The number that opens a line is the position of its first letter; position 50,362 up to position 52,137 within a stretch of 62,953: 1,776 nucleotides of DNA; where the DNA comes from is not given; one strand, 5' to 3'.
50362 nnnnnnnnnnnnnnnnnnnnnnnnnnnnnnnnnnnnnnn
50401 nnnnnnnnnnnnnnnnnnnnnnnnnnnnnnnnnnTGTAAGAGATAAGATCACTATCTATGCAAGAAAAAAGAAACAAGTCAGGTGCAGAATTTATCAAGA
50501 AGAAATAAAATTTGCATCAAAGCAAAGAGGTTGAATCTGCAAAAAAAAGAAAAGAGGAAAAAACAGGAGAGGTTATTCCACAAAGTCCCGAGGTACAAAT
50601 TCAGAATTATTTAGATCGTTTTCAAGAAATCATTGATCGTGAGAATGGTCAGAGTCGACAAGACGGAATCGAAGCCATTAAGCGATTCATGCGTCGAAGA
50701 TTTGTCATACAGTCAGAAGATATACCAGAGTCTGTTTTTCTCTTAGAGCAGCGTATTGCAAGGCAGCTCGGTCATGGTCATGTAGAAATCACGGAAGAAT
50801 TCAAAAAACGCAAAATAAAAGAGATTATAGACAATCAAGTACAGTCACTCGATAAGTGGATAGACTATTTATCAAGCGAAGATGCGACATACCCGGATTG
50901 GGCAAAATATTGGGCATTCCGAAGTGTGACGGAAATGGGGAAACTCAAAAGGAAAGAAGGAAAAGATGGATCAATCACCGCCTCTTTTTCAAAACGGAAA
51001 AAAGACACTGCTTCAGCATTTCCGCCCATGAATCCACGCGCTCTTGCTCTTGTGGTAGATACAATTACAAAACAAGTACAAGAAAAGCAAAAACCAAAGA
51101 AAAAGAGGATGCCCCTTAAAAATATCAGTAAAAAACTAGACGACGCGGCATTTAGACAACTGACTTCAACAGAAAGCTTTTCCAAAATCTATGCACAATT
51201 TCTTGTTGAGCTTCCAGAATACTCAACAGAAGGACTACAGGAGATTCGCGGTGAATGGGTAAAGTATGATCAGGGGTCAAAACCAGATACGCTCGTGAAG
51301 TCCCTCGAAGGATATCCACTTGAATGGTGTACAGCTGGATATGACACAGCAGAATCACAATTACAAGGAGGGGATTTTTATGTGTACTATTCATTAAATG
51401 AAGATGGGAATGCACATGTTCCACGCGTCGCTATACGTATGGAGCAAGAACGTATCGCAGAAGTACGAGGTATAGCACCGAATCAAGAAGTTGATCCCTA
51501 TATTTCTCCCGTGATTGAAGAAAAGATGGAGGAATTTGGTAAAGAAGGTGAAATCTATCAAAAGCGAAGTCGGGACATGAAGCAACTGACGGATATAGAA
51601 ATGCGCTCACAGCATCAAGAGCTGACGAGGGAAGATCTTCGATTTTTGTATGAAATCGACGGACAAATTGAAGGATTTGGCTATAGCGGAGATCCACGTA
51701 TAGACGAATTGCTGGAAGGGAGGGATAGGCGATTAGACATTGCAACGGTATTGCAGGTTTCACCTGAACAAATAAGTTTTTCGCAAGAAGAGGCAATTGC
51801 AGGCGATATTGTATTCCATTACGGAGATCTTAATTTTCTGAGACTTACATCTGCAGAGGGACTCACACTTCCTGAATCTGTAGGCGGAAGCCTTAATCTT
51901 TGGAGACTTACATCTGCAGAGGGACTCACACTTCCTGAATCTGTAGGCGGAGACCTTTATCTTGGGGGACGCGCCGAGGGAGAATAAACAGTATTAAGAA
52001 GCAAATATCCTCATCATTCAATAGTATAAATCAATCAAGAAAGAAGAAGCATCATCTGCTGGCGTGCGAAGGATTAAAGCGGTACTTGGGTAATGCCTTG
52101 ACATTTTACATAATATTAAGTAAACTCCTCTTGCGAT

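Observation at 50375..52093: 1.6-kb single-ORF insertion flanked by two diverged copies of the alaS 3' end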

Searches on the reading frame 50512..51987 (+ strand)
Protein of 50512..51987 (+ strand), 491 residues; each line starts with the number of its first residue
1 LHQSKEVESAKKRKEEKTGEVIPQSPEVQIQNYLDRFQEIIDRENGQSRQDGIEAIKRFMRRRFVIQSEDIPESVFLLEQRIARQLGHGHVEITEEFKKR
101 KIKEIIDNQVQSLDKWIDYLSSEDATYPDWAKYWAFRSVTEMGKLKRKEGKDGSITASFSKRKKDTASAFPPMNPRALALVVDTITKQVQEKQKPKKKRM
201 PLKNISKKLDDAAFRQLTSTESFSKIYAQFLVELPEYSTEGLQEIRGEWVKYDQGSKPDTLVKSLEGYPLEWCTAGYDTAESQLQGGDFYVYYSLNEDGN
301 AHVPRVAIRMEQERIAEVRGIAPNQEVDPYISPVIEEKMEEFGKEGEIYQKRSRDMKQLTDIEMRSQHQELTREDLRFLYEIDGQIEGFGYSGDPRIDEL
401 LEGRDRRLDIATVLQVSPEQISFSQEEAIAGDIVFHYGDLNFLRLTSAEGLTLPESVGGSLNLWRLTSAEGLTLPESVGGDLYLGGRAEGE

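Call 4: search_protein_families(library=pfam, proteins=[window:50512-51987:+], max_evalue=0.1)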
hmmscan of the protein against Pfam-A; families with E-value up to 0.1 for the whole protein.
window:50512-51987:+ (491 aa): 1 family
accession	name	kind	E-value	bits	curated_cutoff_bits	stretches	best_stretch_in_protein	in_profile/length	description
PF22222.1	Cpf1_PI-like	-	0.021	15.9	27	0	91-133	24-66/91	CRISPR-associated endonuclease Cpf1 PI domain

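Call 5: search_protein_families(library=phrogs, proteins=[window:50512-51987:+], max_evalue=0.1)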
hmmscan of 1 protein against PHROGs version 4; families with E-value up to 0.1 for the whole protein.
window:50512-51987:+ (491 aa): 0 families

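Call 6: search_protein_families(library=ncbifam, proteins=[window:50512-51987:+], max_evalue=0.1)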
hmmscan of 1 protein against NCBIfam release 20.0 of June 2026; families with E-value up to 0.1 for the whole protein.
window:50512-51987:+ (491 aa): 0 families

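Call 7: search_protein_families(library=padloc, proteins=[window:50512-51987:+], max_evalue=0.1)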
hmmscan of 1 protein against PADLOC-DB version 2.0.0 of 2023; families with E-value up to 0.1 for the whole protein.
window:50512-51987:+ (491 aa): 1 family
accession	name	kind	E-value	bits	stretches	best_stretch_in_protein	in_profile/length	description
PDLC00128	GajB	-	0.0021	14.8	1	28-124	494-582/685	UrvD helicase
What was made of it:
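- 50458..52029 (+): Cargo gene in its ancestral frame (longest intact ORF 50512-51987, 491 aa). It is a leucine-rich-repeat-type (LRR-type) member of a CPR family with a ~430-aa novel-fold N-domain. In-frame TAA codons at 50506-50508 and 51985-51987. No Pfam, PHROG, NCBIfam or meaningful PADLOC hit (calls 4-7).
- On Site-specific integrative element targeting a gene 3' end: The single ORF has no Pfam, PHROG or NCBIfam hit and only a meaningless PADLOC hit (calls 4-7).
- No recombinase hit (calls 4-7).
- Tried and rejected: There are no family hits (calls 4-7).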

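Call 8: find_homologous_proteins(query=window:50512-51984:+)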
Query window:50512-51984:+ (491 aa): 2816 proteins with E <= 0.001 among 8000 candidates; the best 120 are listed.
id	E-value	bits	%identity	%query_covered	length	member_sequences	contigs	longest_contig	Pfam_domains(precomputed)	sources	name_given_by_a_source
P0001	0.0e+0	1092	100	100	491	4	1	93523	-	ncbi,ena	-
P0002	6.6e-237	805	59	100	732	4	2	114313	-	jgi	-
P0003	1.7e-219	748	54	99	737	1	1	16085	-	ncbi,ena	-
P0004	4.3e-218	743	54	100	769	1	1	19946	PF04399.19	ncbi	-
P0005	1.2e-216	739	50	99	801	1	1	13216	-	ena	-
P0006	6.0e-207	706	50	99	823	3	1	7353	-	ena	-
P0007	4.6e-206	704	48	100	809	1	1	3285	-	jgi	-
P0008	2.2e-205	701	53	99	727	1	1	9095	-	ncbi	-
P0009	3.6e-203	694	55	99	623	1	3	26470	-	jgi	jgi:hypothetical protein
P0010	5.8e-203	693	54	100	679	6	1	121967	-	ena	-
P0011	1.6e-201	689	59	100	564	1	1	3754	-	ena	-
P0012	2.6e-197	675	52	100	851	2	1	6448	PF04399.19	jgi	jgi:hypothetical protein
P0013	1.8e-194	665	57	93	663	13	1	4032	-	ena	-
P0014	8.0e-192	657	44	99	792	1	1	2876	-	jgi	-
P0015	1.5e-191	656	41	98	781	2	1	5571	-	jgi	jgi:hypothetical protein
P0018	1.3e-190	653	61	100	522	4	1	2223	-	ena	-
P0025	8.6e-185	633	53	100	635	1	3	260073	-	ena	-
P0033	3.1e-179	615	60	96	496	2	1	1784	-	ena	-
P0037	7.7e-178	611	58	100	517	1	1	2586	-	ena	-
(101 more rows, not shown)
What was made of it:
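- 50458..52029 (+): More than 2,800 homologues (call 8).
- On CPR DGR-target / LRR protein family (the cargo): The best homologue other than the ORF's own database entry (P0001, 100%) scores E=6.6e-237, and more than 2,800 hits were found (call 8).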

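Call 9: find_encoding_contigs(protein=P0001, flank=10000, max_places=4)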
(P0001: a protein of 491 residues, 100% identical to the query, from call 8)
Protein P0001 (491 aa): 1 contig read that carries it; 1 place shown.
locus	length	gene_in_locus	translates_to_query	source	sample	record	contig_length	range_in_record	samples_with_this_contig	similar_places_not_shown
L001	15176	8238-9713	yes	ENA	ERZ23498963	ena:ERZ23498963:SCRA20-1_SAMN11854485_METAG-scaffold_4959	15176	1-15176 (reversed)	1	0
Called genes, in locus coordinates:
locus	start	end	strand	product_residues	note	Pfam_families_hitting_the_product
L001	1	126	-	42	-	?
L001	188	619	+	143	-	PF00588:SpoU_methylase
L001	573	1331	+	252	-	PF00535:Glycos_transf_2, PF10111:Glyco_tranf_2_2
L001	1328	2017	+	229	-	PF04087:DUF389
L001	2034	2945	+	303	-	PF01544:CorA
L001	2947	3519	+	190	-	PF06130:PTAC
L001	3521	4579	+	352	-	PF02412:TSP_3 (faint), PF00801:PKD, PF18911:PKD_4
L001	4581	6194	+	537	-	PF03023:MurJ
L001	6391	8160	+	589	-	PF01411:tRNA-synt_2c, PF07973:tRNA_SAD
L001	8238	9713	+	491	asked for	-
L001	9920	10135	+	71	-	PF01176:eIF-1a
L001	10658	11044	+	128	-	PF00416:Ribosomal_S13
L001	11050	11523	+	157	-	PF00411:Ribosomal_S11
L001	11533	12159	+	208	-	PF00163:Ribosomal_S4, PF01479:S4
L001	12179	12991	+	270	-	PF01193:RNA_pol_L, PF01000:RNA_pol_A_bac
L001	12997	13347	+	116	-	PF01196:Ribosomal_L17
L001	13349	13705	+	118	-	PF00572:Ribosomal_L13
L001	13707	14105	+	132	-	PF00380:Ribosomal_S9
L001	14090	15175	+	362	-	?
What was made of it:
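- On Site-specific integrative element targeting a gene 3' end: Flanking genes are housekeeping (call 9).
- Flanks are housekeeping genes (call 9). No integrase lies in the insert, within about 8 kb upstream or within about 5.5 kb downstream of it (calls 4-7, 9). The same arrangement is on record in contig L001 (call 9).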

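Call 10: find_encoding_contigs(protein=P0002, flank=8000, max_places=4)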
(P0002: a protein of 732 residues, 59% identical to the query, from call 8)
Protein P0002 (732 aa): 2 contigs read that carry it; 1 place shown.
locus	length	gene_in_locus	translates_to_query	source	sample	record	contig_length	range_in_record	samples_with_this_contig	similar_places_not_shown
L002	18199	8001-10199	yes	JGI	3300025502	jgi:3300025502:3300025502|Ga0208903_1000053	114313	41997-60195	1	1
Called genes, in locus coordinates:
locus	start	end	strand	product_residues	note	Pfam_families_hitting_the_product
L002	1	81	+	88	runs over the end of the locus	-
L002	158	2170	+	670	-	-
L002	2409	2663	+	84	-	PF00253:Ribosomal_S14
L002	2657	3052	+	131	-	PF00410:Ribosomal_S8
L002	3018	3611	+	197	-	PF00347:Ribosomal_L6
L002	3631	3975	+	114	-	PF00861:Ribosomal_L18p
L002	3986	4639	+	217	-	PF00333:Ribosomal_S5, PF03719:Ribosomal_S5_C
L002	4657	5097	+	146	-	PF00828:Ribosomal_L27A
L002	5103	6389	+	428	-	PF00344:SecY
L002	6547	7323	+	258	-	PF00557:Peptidase_M24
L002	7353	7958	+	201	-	PF00334:NDK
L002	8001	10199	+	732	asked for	-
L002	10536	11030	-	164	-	PF00004:AAA (faint), PF01591:6PF2K (faint), PF08433:KTI12, PF13671:AAA_33, PF13207:AAA_17 (faint)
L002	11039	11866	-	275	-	PF13387:Lnb_N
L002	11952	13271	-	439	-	PF00801:PKD (faint), PF13927:Ig_3 (faint), PF13573:SprB (faint), PF18911:PKD_4 (weak)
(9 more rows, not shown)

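Call 20: find_related_loci(query=A1, collection=metagenome_contigs, flank=5000)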
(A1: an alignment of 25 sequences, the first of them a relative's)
Query A1 (491 aa) in metagenome_contigs; peptide patterns used: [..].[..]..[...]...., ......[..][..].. (x = any residue, [..] = any of these).
600 stretches matched a pattern (row limit reached: there are more); 491 encode a relative of the query (tblastn E <= 1e-3); the best 80 are kept; 80 distinct loci.
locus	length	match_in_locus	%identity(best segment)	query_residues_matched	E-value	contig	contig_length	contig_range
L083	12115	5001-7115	59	1-491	0e+0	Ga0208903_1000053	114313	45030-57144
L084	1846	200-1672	61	1-491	0e+0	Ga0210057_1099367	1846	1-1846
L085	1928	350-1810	56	1-486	0e+0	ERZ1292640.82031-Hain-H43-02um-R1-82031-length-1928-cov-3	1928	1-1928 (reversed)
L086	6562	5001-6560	54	1-491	3e-172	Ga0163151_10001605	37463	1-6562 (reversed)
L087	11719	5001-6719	54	2-491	2e-172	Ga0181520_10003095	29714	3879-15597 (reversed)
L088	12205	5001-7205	54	3-491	1e-171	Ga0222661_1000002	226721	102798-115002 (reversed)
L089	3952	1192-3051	55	1-491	5e-177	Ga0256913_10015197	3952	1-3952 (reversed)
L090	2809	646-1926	57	1-427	6e-180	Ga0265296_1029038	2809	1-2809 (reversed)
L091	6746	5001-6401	57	1-456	1e-168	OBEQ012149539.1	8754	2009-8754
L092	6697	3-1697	57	47-491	3e-168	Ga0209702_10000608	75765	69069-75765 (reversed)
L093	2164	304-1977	53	1-484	1e-178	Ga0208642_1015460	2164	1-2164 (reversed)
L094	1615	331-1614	59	1-425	0e+0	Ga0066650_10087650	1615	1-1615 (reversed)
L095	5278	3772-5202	52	1-491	2e-166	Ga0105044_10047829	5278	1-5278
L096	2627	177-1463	55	1-427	1e-169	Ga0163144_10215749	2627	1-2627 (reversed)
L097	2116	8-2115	56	47-484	3e-171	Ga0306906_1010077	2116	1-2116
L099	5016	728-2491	50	1-491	5e-156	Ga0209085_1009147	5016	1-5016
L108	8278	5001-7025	47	1-491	2e-148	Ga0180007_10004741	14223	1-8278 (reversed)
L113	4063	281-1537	52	2-427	4e-150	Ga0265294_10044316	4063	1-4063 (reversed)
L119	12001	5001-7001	46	1-490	3e-140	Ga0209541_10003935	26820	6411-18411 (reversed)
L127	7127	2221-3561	48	1-427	2e-132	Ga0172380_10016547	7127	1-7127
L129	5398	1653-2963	51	1-425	7e-133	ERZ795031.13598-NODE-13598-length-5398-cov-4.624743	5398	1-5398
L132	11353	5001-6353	49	1-440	5e-130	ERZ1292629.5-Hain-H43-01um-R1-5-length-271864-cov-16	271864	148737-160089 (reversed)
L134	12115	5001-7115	50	1-491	3e-149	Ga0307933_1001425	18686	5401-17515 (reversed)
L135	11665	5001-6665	43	1-484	1e-128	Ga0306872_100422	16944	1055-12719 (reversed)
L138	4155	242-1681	47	1-440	2e-128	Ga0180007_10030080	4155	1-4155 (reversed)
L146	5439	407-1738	44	22-484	2e-122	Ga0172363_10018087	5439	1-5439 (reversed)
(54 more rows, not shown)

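Call 33: predict_structure(alignment_id=A1)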
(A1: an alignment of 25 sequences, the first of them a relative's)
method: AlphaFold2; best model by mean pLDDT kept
length: 491 residues; sequences in the alignment: 25
mean_pLDDT: 84.8   pTM: 0.74
mean pLDDT of the five models: 84.8, 83.7, 83.4, 83.3, 83.1
residues with pLDDT >= 90: 196; 70-90: 242; 50-70: 49; < 50: 4
segments of 3 or more residues with pLDDT < 50: 1-3
pLDDT, mean of each block of 10 residues (from residue 1): 58 77 65 61 64 82 91 90 79 87 90 90 82 85 85 83 90 90 89 88 89 89 90 83 92 93 77 72 91 90 90 86 76 94 93 91 92 94 82 82 94 95 91 91 85 90 85 87 70 48
secondary structure, 60 per line:
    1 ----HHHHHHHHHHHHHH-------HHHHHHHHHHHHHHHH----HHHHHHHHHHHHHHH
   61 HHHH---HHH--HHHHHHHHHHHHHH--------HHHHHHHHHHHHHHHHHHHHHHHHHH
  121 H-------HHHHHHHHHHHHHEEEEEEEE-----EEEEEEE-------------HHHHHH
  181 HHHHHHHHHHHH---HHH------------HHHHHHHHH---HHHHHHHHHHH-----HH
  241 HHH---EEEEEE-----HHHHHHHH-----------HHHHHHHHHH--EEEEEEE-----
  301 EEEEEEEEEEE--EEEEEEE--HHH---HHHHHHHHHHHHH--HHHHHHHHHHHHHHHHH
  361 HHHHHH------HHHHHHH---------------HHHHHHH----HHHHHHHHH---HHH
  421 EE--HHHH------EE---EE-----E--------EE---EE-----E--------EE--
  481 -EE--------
elements in order: H5-18 H26-41 H46-64 H73-86 H95-121 H129-141 E142-149 E155-161 H175-192 H211-219 H223-233 H239-243 E247-252 H258-265 H277-286 E289-295 E301-311 E314-320 H329-341 H344-366 H373-379 H395-401 H406-414 H425-428

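Call 35: search_solved_structures(query=A1, max_evalue=1)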
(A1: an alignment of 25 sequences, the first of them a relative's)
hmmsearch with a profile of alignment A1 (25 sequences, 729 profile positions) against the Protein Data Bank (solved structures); distinct sequences matched with E-value up to 1: 1.
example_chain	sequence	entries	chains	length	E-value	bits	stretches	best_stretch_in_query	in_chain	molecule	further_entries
4puf_A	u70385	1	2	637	0.28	12.6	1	486-699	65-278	E3 ubiquitin-protein ligase SlrP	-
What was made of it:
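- Tried and rejected: The profile against PDB sequences gave only a weak SlrP LRR match at E=0.28 (call 35).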

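Call 37: fold_search(model_id=the predicted structure, library=pdb)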
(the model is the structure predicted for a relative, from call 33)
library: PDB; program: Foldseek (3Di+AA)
matches with E <= 10: 103; with E <= 0.001: 0
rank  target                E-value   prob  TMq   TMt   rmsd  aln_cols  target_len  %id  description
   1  6vek_A                1.9e-01  0.09  0.12  0.16  17.8       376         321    8  Contact-dependent growth inhibition toxin-immunity protein complex from from E. coli 3006, full-length (released 2021-01-27)
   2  3qnq_A                9.1e-01  0.08  0.12  0.13  13.9       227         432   13  Crystal structure of the transporter ChbC, the IIC component from the N,N'-diacetylchitobiose-specific phosphotransfer (released 2011-04-06)
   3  7k58_D                1.3e+00  0.01  0.07  0.06  60.1       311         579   11  Structure of outer-arm dyneins bound to microtubule with microtubule binding state 1(MTBS-1) (released 2021-09-29)
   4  2h1e_A                1.5e+00  0.03  0.06  0.13  15.0       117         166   16  Tandem chromodomains of budding yeast CHD1 (released 2007-03-27)
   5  1dky_A                1.6e+00  0.04  0.07  0.14  15.4       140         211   13  THE SUBSTRATE BINDING DOMAIN OF DNAK IN COMPLEX WITH A SUBSTRATE PEPTIDE, DETERMINED FROM TYPE 2 NATIVE CRYSTALS (released 1996-12-07)
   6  4h8s_C                2.1e+00  0.05  0.09  0.11  17.1       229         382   14  Crystal structure of human APPL2BARPH domain (released 2012-10-17)
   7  7f47                  2.2e+00  0.04  0.13  0.08  26.9       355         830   11  Cryo-EM structure of Rhizobium etli MprF (released 2022-06-22)
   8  3woz_D                2.9e+00  0.04  0.10  0.18  18.7       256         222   12  Crystal structure of CLASP2 TOG domain (TOG3) (released 2015-05-27)
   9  9o46_A                2.9e+00  0.02  0.09  0.14  21.5       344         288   10  Crystal structure of the L411W mutant of pregnane X receptor ligand binding domain in complex with SJPYT-331 (released 2025-11-05)
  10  5hxy_D                3.1e+00  0.02  0.08  0.12  21.5       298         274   10  Crystal structure of XerA recombinase (released 2017-02-01)
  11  5o9g_W                3.2e+00  0.01  0.05  0.04  20.9       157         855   12  Structure of nucleosome-Chd1 complex (released 2017-10-11)
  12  9axt_AE               4.0e+00  0.06  0.07  0.15  13.5        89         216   10  Non-translating S. pombe ribosome (released 2024-10-16)
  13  2h1e_B                4.0e+00  0.02  0.05  0.13  15.0       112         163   14  Tandem chromodomains of budding yeast CHD1 (released 2007-03-27)
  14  5c5b_B                4.0e+00  0.01  0.06  0.08  22.2       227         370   11  Crystal Structure of Human APPL BAR-PH Heterodimer (released 2016-06-22)
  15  8iqh_B                4.2e+00  0.03  0.09  0.06  16.6       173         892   16  Structure of Full-Length AsfvPrimPol in Apo-Form (released 2023-07-26)
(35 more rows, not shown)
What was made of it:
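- Tried and rejected: Foldseek against the PDB found nothing at E<=0.001 (call 37).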

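Call 41: find_encoding_contigs(protein=P0025, flank=6000, max_places=3)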
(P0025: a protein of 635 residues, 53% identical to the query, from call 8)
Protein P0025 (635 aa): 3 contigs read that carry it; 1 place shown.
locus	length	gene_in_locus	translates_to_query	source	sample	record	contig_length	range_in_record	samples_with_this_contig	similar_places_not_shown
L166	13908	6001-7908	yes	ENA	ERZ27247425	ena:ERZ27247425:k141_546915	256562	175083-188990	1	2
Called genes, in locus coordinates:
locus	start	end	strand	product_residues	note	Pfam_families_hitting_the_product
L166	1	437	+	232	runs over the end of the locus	-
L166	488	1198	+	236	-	PF01509:TruB_N, PF16198:TruB_C_2 (weak)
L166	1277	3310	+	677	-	-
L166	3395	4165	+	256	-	-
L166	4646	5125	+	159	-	-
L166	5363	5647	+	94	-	-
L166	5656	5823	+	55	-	-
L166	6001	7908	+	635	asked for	-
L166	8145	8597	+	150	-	-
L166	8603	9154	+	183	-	PF13671:AAA_33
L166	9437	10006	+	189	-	-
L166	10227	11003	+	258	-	-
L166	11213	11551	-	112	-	-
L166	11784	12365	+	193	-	PF09335:VTT_dom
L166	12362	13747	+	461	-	PF01266:DAO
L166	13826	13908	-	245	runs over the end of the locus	-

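Call 42: find_encoding_contigs(protein=P0010, flank=6000, max_places=3)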
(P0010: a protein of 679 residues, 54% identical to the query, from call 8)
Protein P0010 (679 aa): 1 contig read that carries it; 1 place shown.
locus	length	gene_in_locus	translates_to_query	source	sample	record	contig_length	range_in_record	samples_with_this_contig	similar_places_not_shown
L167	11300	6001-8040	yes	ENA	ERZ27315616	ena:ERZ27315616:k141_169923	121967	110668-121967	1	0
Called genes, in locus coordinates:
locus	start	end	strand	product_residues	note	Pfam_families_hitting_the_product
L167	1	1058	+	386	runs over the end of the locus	PF02769:AIRS_C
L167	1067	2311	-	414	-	PF00814:TsaD, PF02543:Carbam_trans_N (faint), PF22521:HypF_C_2 (weak)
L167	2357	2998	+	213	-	-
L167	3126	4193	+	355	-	PF13793:Pribosyltran_N, PF00156:Pribosyltran, PF14572:Pribosyl_synth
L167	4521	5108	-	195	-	PF24585:YunG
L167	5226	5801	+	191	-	-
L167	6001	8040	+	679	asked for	-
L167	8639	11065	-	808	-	PF01751:Toprim, PF01131:Topoisom_bac, PF01396:Zn_ribbon_Top1, PF13368:Toprim_C_rpt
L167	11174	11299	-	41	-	?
